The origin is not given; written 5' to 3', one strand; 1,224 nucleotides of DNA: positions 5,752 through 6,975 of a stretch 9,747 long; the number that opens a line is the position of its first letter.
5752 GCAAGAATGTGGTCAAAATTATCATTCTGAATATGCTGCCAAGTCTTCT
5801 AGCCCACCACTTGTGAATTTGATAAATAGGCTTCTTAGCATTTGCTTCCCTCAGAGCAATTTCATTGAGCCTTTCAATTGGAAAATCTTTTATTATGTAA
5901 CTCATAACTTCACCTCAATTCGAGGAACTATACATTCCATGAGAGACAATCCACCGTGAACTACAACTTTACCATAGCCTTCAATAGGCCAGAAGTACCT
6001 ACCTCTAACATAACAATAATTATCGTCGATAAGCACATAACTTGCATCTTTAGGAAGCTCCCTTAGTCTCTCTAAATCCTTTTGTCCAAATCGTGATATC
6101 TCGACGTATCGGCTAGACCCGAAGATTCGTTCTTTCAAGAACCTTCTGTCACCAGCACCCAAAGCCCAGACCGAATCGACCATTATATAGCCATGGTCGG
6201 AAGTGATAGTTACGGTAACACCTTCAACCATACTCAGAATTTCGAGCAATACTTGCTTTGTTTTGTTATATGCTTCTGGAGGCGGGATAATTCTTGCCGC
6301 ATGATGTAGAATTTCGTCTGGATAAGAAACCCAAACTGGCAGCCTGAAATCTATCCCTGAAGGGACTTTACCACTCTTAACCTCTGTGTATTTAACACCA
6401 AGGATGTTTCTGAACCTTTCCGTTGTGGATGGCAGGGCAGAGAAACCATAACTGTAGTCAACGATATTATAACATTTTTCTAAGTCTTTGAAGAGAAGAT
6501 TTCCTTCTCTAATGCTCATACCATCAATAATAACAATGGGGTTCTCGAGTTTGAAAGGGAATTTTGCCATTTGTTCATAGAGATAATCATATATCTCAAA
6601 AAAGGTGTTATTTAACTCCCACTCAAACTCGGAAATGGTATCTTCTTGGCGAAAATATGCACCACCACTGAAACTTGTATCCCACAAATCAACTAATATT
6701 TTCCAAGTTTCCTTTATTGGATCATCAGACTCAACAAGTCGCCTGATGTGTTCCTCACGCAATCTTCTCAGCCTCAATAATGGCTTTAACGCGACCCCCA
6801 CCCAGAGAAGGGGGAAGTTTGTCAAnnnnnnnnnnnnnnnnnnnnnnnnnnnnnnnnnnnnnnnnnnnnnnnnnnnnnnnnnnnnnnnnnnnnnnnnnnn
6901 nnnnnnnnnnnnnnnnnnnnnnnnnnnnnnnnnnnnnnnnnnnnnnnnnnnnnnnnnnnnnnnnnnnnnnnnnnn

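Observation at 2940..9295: Minimal four-gene BREX-related system: DUF499 ATPase + mini-PglZ + DUF1156 Zn-ribbon MTase + BrxB-like, with no helicase, BrxL or intact nuclease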

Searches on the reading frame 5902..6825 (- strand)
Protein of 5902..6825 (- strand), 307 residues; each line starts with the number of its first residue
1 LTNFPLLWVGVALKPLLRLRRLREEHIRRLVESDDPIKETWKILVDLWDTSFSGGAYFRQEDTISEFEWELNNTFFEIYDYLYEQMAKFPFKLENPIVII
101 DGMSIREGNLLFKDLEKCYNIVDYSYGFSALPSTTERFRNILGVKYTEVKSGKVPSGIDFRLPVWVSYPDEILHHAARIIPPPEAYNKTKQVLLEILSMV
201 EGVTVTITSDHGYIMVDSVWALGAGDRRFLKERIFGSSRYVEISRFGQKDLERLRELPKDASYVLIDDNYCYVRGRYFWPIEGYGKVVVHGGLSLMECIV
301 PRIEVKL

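Call 3: search_protein_families(library=pfam, proteins=[window:5902-6825:-], max_evalue=0.01)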
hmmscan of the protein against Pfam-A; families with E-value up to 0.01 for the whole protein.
window:5902-6825:- (307 aa): 1 family
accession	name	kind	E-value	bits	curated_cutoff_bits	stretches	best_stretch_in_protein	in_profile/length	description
PF08665.17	PglZ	-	0.00031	21.2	25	0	185-216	144-175/179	PglZ domain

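Call 4: search_protein_families(library=padloc, proteins=[window:5902-6825:-], max_evalue=0.01)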
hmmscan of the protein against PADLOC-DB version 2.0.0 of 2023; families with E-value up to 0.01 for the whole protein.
window:5902-6825:- (307 aa): 5 families
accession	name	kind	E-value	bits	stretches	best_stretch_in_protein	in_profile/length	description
PDLC02564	PglZ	-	2.6e-08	30.8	1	184-306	604-725/855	PglZ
PDLC02556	PglZ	-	7.1e-05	19.6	1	200-306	536-638/641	PglZ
PDLC02547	PglZ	-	0.0022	14.3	0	185-306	610-731/855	PglZ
PDLC02566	PglZ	-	0.0023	14.2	0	286-306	658-678/774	PglZ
PDLC02557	PglZ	-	0.0036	13.6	1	201-306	605-710/834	PglZ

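Call 6: search_protein_families(library=ncbifam, proteins=[window:5902-6825:-], max_evalue=0.01)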
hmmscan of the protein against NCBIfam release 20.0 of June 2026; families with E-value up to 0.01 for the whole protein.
window:5902-6825:- (307 aa): 3 families
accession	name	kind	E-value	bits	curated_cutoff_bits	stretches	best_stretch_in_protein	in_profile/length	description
NF052313.1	T9SS_RR_PorX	equivalog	2.5e-05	23.2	300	1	200-305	400-510/513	T9SS response regulator signal transducer PorX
NF033450.1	BREX_PglZ_1_B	equivalog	0.00019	19.7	400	0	287-306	656-675/675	BREX-1 system phosphatase PglZ type B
NF033449.0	BREX_PglZ_3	exception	0.003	15.9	250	1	200-305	539-641/642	BREX-3 system phosphatase PglZ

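Call 9: find_homologous_proteins(query=window:5902-6825:-)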
Query window:5902-6825:- (307 aa): 67 proteins with E <= 0.001 among 3279 candidates. Only proteins of 168 to 538 residues were searched: fused or split forms outside these lengths cannot appear, so this answer is no evidence that the protein stands alone or is whole; find_related_loci, which searches DNA, has no such limit.
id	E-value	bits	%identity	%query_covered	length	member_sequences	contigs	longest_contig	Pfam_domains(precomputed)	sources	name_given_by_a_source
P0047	1.4e-200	683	100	97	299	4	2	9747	PF08665.18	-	-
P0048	1.7e-153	529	79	93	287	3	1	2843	PF08665.18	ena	-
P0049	2.1e-151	522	78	93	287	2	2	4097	PF08665.18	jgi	-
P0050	1.1e-149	516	75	93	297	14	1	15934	PF08665.18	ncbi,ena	-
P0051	7.2e-149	513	76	93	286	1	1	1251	PF08665.18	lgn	-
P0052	1.4e-143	496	73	93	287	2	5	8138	PF08665.18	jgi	-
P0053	6.5e-130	451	67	93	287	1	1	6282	PF08665.18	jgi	-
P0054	1.8e-129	450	67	93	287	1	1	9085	PF08665.18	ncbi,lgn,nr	ncbi:MAG: hypothetical protein NDP13_06575 [Crenarchaeota archaeon]|nr:hypothetical protein [Thermop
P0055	2.8e-128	446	67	93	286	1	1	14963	PF08665.18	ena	-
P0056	3.1e-128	446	66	93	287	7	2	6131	PF08665.18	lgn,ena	-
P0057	5.7e-121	422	63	93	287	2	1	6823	PF08665.18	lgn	-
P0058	2.0e-119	417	63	93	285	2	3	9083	PF08665.18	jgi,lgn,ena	-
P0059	6.3e-119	415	62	93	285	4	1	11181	PF08665.18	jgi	-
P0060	1.8e-118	414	61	91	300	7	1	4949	PF08665.18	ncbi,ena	-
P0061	2.4e-118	413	61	93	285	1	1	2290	PF08665.18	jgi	jgi:hypothetical protein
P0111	2.3e-24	105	31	93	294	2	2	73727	PF08665.18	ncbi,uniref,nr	ncbi:hypothetical protein [Halobacterium salinarum]|uniref:hypothetical protein n=1 Tax=Halobacteriu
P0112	3.1e-23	101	30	93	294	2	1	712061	PF08665.18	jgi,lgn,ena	-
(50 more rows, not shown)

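Call 22: find_encoding_contigs(protein=P0111, flank=10000, max_places=1)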
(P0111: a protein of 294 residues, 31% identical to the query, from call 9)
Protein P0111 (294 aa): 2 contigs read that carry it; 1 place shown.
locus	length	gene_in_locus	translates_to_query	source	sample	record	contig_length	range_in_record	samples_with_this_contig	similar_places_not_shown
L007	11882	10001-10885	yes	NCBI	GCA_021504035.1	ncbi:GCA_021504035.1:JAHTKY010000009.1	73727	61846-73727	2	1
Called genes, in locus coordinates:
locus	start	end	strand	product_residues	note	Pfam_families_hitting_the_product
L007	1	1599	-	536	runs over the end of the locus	-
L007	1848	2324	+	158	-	PF00582:Usp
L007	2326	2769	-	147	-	PF25901:DUF7960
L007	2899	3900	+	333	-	PF24318:DUF7490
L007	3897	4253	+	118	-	PF26256:DUF8060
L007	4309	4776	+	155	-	-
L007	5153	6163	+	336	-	PF02899:Phage_int_SAM_1, PF00589:Phage_integrase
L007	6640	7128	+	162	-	-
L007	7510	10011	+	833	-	PF04465:DUF499 (faint)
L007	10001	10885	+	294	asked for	PF08665:PglZ (faint)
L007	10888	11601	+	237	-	PF01555:N6_N4_Mtase (weak), PF06634:DUF1156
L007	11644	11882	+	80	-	?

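Call 23: find_encoding_contigs(protein=P0112, flank=10000, max_places=1)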
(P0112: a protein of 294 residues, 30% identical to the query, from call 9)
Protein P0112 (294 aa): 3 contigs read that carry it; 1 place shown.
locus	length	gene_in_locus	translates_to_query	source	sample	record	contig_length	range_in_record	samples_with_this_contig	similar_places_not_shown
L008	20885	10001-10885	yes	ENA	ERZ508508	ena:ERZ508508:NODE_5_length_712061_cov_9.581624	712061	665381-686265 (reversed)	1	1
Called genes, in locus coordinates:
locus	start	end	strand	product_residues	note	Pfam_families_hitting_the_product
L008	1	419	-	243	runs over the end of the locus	-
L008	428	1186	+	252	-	PF00154:RecA_N, PF08423:Rad51, PF13481:AAA_25, PF06745:ATPase, PF23442:DUF7125 (weak), PF13479:AAA_24 (weak), PF05707:Zot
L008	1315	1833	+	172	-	PF00583:Acetyltransf_1, PF13673:Acetyltransf_10, PF13508:Acetyltransf_7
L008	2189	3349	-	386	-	PF00571:CBS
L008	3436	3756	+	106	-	PF18916:Lycopene_cyc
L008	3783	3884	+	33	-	-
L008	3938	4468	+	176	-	PF07920:DUF1684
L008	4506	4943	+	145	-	PF25934:DUF7979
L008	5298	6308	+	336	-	PF02899:Phage_int_SAM_1, PF00589:Phage_integrase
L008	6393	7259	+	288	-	-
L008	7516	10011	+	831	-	PF04465:DUF499 (faint)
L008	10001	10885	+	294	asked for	PF08665:PglZ (faint)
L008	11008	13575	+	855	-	PF01555:N6_N4_Mtase (weak)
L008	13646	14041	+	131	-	PF26277:DUF8076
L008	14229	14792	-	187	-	PF01381:HTH_3 (weak), PF00571:CBS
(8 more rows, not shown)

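Call 30: search_dna_similar(query=window:5902-6765:-, collection=plasmids, mode=protein, max_evalue=0.001, max_rows=30)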
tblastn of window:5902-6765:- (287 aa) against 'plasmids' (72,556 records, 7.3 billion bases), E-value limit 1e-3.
Records with a match: 7; places in all: 7; records where one place covers at least 80% of the query: 7.
Best place of each record, by identity: <60% 7.
By first word of the organism name: Haloplanus 2; Natrarchaeobaculum 1; Halorubrum 1; Natrialbaceae 1; Haladaptatus 1; Halobacterium 1.
By predicted mobility (MOB-suite, as given by PLSDB): non-mobilizable 7.
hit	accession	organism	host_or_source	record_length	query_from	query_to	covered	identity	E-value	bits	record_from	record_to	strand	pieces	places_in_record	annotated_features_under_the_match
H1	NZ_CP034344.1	Haloplanus rallus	cell culture,Non-purified solar salt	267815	1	287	100%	28.7%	4e-28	120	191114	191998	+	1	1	alkaline phosphatase | DUF499 domain-containing protein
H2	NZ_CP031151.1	Haloplanus rubicundus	solar salt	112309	1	287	100%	27.0%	2e-28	121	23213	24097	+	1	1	alkaline phosphatase | DUF499 domain-containing protein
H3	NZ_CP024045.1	Natrarchaeobaculum sulfurireducens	Kulunda Steppe hypersaline lake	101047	1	287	100%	27.0%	2e-27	119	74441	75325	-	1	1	alkaline phosphatase | DUF499 domain-containing protein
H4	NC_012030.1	Halorubrum lacusprofundi ATCC 49239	-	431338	1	287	100%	26.9%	4e-26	114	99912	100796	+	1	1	hypothetical protein | DUF499 domain-containing protein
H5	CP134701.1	Natrialbaceae archaeon CCL63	cell culture,lake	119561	1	286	100%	26.7%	4e-26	114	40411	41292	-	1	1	record has no annotation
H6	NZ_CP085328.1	Haladaptatus salinisoli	cell culture,saline soil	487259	47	286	84%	27.5%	6e-11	70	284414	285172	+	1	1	hypothetical protein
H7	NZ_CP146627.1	Halobacterium salinarum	-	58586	46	286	84%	27.1%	1e-9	66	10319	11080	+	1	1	hypothetical protein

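Call 31: get_annotated_region(hit=H4, flank=12000)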
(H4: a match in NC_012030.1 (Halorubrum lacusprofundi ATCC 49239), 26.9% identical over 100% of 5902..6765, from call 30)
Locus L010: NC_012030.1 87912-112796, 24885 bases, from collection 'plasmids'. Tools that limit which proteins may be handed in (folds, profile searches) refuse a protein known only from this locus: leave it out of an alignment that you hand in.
description: Halorubrum lacusprofundi ATCC 49239 plasmid pHLAC01, complete sequence
organism: Halorubrum lacusprofundi ATCC 49239 (NCBI taxid 416348)
taxonomy: Archaea; Euryarchaeota; Halobacteria; Halobacteriales; Haloferacaceae; Halorubrum; Halorubrum lacusprofundi; Halorubrum lacusprofundi ATCC 49239
host: -; source: -; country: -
typing (MOB-suite, as given by PLSDB): non-mobilizable; mating-pair formation MPF_unknown
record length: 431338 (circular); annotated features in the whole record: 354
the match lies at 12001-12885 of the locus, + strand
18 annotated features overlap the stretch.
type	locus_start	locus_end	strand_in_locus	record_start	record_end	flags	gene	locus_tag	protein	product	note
CDS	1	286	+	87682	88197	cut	-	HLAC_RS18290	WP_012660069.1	hypothetical protein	-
CDS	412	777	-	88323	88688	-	-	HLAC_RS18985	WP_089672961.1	hypothetical protein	-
CDS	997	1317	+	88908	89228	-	-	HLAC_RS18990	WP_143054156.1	hypothetical protein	-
CDS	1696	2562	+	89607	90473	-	-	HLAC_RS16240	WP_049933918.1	hypothetical protein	-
CDS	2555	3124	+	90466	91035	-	-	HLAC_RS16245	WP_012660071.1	hypothetical protein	-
CDS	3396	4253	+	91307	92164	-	-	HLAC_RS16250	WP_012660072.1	ParA family protein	-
CDS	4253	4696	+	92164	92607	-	-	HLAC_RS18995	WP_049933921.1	hypothetical protein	-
CDS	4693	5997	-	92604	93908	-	-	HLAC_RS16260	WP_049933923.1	site-specific integrase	GO:0015074 - DNA integration [Evidence IEA]; GO:0006310 - DNA recombination [Evidence IEA]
CDS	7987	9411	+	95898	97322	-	-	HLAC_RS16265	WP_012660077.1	hypothetical protein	-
CDS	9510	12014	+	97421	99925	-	-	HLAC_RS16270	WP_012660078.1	DUF499 domain-containing protein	-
CDS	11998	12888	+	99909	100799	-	-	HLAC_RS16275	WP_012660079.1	hypothetical protein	-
CDS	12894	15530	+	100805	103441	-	-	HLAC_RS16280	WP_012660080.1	DNA methyltransferase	GO:0006306 - DNA methylation [Evidence IEA]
CDS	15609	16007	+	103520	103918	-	-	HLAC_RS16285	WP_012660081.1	hypothetical protein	-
CDS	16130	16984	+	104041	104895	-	-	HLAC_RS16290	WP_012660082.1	DNA adenine methylase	-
CDS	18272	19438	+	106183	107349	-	-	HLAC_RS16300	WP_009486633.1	ISH3-like element ISHla1 family transposase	GO:0006313 - DNA transposition [Evidence IEA]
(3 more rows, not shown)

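Call 32: get_annotated_region(hit=H6, flank=12000)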
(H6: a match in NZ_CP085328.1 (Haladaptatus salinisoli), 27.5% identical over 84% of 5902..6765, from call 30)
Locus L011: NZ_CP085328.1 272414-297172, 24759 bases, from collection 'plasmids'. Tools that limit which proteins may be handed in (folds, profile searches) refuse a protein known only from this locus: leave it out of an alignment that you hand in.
description: Haladaptatus salinisoli strain PSR8 plasmid unnamed1, complete sequence
organism: Haladaptatus salinisoli (NCBI taxid 2884876)
taxonomy: Archaea; Euryarchaeota; Halobacteria; Halobacteriales; Haladaptataceae; Haladaptatus; Haladaptatus salinisoli
host: -; source: cell culture,saline soil; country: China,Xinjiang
typing (MOB-suite, as given by PLSDB): non-mobilizable
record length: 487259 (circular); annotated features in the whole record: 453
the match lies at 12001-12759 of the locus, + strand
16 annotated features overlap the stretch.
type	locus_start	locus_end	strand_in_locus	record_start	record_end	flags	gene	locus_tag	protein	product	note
CDS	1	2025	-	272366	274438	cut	-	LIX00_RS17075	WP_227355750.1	DUF262 domain-containing protein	-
CDS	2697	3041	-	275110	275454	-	-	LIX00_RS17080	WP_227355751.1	hypothetical protein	-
CDS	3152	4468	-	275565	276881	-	-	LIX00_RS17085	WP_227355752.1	hypothetical protein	-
CDS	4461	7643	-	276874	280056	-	-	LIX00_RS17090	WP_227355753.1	AAA family ATPase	-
CDS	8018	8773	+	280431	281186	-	-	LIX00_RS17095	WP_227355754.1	DUF4268 domain-containing protein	-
CDS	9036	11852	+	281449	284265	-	-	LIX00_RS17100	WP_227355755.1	DUF499 domain-containing protein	-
CDS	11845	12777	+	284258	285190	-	-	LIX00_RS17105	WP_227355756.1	hypothetical protein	-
CDS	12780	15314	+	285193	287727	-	-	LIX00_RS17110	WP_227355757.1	DUF1156 domain-containing protein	-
CDS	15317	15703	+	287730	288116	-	-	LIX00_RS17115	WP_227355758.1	hypothetical protein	-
CDS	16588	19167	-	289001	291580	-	-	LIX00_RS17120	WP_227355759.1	DEAD/DEAH box helicase family protein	-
CDS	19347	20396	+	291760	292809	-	tcmP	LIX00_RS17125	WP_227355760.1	three-Cys-motif partner protein TcmP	-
CDS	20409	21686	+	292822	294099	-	-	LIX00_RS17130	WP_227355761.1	radical SAM protein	-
CDS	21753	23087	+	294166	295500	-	-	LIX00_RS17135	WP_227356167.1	radical SAM protein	-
CDS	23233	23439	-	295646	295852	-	-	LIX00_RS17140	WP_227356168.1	hypothetical protein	-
CDS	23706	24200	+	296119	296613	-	-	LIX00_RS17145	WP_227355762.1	hypothetical protein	-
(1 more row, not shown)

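Call 35: search_protein_families(library=padloc, proteins=[L011:16588-19167:-, L011:9036-11852:+, L011:11845-12777:+, L011:12780-15314:+, L011:15317-15703:+, L010:7987-9411:+], max_evalue=0.001)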
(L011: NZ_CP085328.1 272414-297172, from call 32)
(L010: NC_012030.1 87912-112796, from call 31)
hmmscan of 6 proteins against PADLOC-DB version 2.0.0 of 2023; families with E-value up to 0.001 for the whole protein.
L011:16588-19167:- (859 aa): 4 families
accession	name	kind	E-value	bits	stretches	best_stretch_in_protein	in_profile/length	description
PDLC04986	PDC-S28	-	1.8e-35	120.5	1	4-604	32-609/831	-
PDLC04987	PDC-S28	-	9.6e-23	78.4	1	11-461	41-468/846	-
PDLC01439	typeIV_DinG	-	2e-08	31.4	1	126-475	185-558/575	CAS-IV-A; associated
PDLC02707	PbeA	-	4e-05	20.4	1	6-85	252-333/672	PbeA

L011:9036-11852:+ (938 aa): 4 families
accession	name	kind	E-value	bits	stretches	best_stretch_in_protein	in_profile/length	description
PDLC00662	HmaC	-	1.3e-14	51.4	1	176-338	192-370/941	AAA+ ATPase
PDLC02192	DUF499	-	1.8e-11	40.6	1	49-653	36-661/1022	-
PDLC02779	SspC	-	2.6e-06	23.5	0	177-223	179-225/1054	SspC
PDLC02780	SspC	-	4.4e-05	19.7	0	86-225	58-207/1045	SspC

L011:11845-12777:+ (310 aa): 2 families
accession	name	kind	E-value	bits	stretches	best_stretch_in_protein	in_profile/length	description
PDLC02564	PglZ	-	2.1e-07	27.7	1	187-306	602-726/855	PglZ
PDLC02547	PglZ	-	0.00092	15.5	0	183-306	603-732/855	PglZ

L011:12780-15314:+ (844 aa): 44 families (the best 25 are shown)
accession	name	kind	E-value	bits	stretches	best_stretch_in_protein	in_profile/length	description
PDLC00661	HmaB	-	1.4e-37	127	2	460-705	554-812/973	DNA-adenine methylase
PDLC00660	HmaB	-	3.4e-36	122.5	3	480-700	568-807/967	DNA-adenine methylase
PDLC02541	PglX|PglXI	-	6.5e-35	118.5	2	215-620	273-622/919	PglXI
PDLC02189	DUF1156_MTase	-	8.2e-30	101.7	1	88-650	166-704/944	-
PDLC03233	MTase_II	-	1.3e-29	101.3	2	464-597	477-620/731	Type II methyltransferase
PDLC03352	MTase_II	-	1.6e-18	64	3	472-512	559-598/1023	Type II methyltransferase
PDLC03346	MTase_II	-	2.3e-17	60.1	1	477-621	605-737/1068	Type II methyltransferase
PDLC03319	MTase_II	-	4.2e-16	56.8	1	461-589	273-391/503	Type II methyltransferase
PDLC03314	MTase_II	-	1.4e-15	54.5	1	452-650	522-704/944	Type II methyltransferase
PDLC03367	MTase_II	-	3.2e-15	53.5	2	479-589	345-445/633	Type II methyltransferase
PDLC03312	MTase_II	-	1.6e-13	47.3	2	466-592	1115-1234/1344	Type II methyltransferase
PDLC03353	MTase_II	-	1.6e-12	45.5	2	84-128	207-251/260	Type II methyltransferase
PDLC03387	MTase_II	-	1.1e-11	42.4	0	86-118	234-266/289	Type II methyltransferase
PDLC03350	MTase_II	-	3e-10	38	2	84-129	252-297/312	Type II methyltransferase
PDLC03224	MTase_II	-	3.4e-10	37.4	1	82-126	90-134/481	Type II methyltransferase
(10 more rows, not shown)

L011:15317-15703:+ (128 aa): 0 families

L010:7987-9411:+ (474 aa): 11 families
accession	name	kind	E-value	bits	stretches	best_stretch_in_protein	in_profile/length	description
PDLC02376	pAgo_I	-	1.4e-149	497.1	1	5-474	2-455/455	Class I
PDLC02392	pAgo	-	1.6e-116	387.1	1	126-474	2-346/346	-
PDLC02436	pAgo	-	3.2e-107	357.2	1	9-473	10-459/460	-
PDLC02378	pAgo_I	-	8.6e-84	280.1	2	170-472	191-492/493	Class I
PDLC02377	pAgo_I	-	1.7e-55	186.6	1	7-462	9-446/457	Class I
PDLC02384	pAgo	-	1.3e-37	127.6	1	23-455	591-1015/1030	-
PDLC02420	Aga_SIR2-PNTD1-PNTD2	-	1.6e-30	104.1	1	23-458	569-995/1010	Class I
PDLC02397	pAgo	-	6.2e-13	46.4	1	166-465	306-573/578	-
PDLC02428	PprPIWI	-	2.5e-12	44.4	1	10-449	298-642/666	-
PDLC02394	pAgo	-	3.6e-09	32.9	1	181-452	834-1094/1121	-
PDLC02396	pAgo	-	0.00034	17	0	319-454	537-664/683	-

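Call 61: search_protein_representatives(alignment_id=A1)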
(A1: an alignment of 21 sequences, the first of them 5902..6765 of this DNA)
Query: 21 sequences, 288 profile positions. Proteins with E-value up to 0.001 (for the whole library): 564; up to 1e-10: 148; up to 1e-30: 64. The best 150 are listed.
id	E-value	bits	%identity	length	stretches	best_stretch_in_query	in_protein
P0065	2.1e-119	415.0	-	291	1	3-287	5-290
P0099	1.4e-108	379.5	-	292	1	3-287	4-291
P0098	1.1e-100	353.6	-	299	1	4-287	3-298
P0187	2.0e-82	293.7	-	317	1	5-287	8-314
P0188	6.9e-82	291.9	-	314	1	5-287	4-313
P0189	9.9e-79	281.5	-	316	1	5-287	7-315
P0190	1.0e-76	274.9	-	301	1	2-287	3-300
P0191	7.1e-76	272.2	-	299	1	4-287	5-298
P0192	6.9e-75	268.9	-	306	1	3-287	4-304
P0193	2.2e-74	267.3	-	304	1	3-287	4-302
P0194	1.9e-73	264.2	-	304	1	3-287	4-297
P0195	4.2e-71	256.5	-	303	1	4-287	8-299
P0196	1.5e-70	254.7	-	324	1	3-287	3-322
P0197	3.4e-70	253.5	-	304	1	3-286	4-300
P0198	7.1e-68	245.9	-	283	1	4-287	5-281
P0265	1.4e-23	100.5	-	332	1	14-287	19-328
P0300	8.2e-16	75.0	-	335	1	74-286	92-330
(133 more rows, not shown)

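Call 62: find_encoding_contigs(protein=P0265, flank=10000, max_places=2)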
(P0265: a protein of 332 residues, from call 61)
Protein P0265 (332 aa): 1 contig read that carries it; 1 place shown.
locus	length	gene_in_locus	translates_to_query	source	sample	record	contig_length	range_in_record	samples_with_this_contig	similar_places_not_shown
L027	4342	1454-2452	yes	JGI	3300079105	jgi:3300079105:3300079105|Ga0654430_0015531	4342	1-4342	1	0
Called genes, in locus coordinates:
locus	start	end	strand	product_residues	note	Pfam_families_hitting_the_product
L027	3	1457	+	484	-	?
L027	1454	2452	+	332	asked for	-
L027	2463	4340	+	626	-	?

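Call 63: find_encoding_contigs(protein=P0300, flank=10000, max_places=2)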
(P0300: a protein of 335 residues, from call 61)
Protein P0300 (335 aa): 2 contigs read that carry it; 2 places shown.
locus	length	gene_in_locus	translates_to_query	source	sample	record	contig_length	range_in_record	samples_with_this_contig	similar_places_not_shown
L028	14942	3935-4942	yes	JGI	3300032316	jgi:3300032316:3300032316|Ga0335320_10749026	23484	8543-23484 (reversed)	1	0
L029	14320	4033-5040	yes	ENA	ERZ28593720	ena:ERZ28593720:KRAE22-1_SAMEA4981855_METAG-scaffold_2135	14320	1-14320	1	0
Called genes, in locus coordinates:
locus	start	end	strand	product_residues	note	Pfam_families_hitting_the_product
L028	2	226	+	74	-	?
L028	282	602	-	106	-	-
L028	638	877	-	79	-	-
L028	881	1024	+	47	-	-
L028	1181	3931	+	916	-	PF13191:AAA_16 (weak), PF05729:NACHT (faint)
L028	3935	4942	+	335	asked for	-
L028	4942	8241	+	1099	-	PF01555:N6_N4_Mtase (faint)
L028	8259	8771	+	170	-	-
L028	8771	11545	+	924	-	PF00176:SNF2-rel_dom, PF00270:DEAD, PF04851:ResIII, PF00271:Helicase_C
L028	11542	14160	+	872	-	PF00717:Peptidase_S24 (weak)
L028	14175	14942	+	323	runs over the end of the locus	-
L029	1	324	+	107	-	?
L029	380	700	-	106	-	-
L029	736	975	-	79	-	-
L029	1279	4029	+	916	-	PF13191:AAA_16 (weak), PF05729:NACHT (faint)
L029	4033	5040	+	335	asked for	-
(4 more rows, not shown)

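Call 67: search_solved_structures(query=A1, max_evalue=0.01, show_alignments=1)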
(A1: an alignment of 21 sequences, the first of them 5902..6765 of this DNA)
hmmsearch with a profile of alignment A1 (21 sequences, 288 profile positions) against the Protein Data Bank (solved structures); distinct sequences matched with E-value up to 0.01: 7.
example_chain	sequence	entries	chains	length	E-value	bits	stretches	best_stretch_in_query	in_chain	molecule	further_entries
9nv3_C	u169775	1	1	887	3.5e-08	36.8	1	143-287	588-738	PglZ domain-containing protein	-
8ted_A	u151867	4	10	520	2.8e-07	33.9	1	159-284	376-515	Response regulator receiver protein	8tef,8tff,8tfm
8p6f_A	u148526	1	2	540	3e-07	33.8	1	159-284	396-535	Response regulator receiver domain-containing protein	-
8thp_A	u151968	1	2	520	4.4e-07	33.2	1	159-284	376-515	Response regulator receiver protein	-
7pv7_D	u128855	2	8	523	1.7e-06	31.3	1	144-286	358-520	Response regulator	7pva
7pvk_A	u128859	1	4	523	2e-06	31.1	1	144-286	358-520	Response regulator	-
9zn5_B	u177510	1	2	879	1.9e-05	27.9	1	159-287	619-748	PglZ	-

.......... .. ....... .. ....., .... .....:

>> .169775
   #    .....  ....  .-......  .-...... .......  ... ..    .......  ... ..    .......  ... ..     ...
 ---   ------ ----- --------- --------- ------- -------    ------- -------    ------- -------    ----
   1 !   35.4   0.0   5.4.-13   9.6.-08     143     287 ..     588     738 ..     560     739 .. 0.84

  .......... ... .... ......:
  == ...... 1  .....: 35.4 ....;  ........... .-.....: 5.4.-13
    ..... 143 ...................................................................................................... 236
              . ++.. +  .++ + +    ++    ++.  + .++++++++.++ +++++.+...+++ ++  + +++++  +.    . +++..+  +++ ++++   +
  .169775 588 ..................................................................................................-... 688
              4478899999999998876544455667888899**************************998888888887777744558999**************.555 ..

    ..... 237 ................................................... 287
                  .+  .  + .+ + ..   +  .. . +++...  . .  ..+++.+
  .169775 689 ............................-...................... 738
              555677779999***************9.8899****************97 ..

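Call 78: find_related_loci(query=A1, collection=viral_contigs, flank=10000)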
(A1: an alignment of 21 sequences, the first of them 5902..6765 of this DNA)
Query A1 (287 aa) in viral_contigs; peptide patterns used: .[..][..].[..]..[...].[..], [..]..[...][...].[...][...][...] (x = any residue, [..] = any of these).
89 stretches matched a pattern, but none encodes a relative of the query by tblastn (E <= 1e-3).

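Call 80: find_related_loci(query=A1, collection=metagenome_contigs, flank=10000)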
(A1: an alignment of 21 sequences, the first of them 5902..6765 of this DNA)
Query A1 (287 aa) in metagenome_contigs; peptide patterns used: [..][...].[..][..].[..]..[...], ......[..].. (x = any residue, [..] = any of these).
307 stretches matched a pattern; 174 encode a relative of the query (tblastn E <= 1e-3); the best 80 are kept; 80 distinct loci.
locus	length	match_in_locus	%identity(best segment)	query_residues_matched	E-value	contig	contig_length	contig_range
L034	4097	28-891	78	1-287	1e-159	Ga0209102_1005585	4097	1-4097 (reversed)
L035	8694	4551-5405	76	4-287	8e-151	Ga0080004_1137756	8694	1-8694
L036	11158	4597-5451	76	4-287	2e-149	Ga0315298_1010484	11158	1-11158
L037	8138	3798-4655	73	2-286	4e-147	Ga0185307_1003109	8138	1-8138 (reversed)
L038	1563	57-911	67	4-287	4e-142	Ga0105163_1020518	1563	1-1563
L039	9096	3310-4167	62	1-287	5e-124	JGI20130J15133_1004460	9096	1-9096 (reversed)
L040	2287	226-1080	62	4-287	1e-127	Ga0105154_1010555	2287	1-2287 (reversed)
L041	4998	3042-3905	64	2-287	2e-121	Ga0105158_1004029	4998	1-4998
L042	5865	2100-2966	59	1-286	6e-119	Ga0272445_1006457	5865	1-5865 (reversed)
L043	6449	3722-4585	59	1-287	1e-117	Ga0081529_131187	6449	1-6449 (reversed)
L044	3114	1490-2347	59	4-287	4e-121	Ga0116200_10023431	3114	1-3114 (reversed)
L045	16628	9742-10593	60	2-286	1e-116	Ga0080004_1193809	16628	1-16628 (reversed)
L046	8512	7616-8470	59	2-287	4e-116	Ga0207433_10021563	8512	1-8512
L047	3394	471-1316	60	4-286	2e-117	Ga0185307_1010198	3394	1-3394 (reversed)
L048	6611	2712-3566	59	4-287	1e-114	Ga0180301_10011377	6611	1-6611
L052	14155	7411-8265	58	1-287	1e-109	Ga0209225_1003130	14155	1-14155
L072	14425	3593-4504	36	8-285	2e-53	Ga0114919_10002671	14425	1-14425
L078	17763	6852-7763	36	8-286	9e-51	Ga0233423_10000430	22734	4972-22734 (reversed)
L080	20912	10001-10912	34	8-286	1e-46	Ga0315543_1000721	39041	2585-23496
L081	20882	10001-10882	33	1-284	3e-42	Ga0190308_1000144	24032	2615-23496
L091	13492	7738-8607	31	2-281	1e-37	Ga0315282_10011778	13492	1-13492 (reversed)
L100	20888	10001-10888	30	1-286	2e-36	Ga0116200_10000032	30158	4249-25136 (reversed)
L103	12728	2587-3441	33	7-281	1e-35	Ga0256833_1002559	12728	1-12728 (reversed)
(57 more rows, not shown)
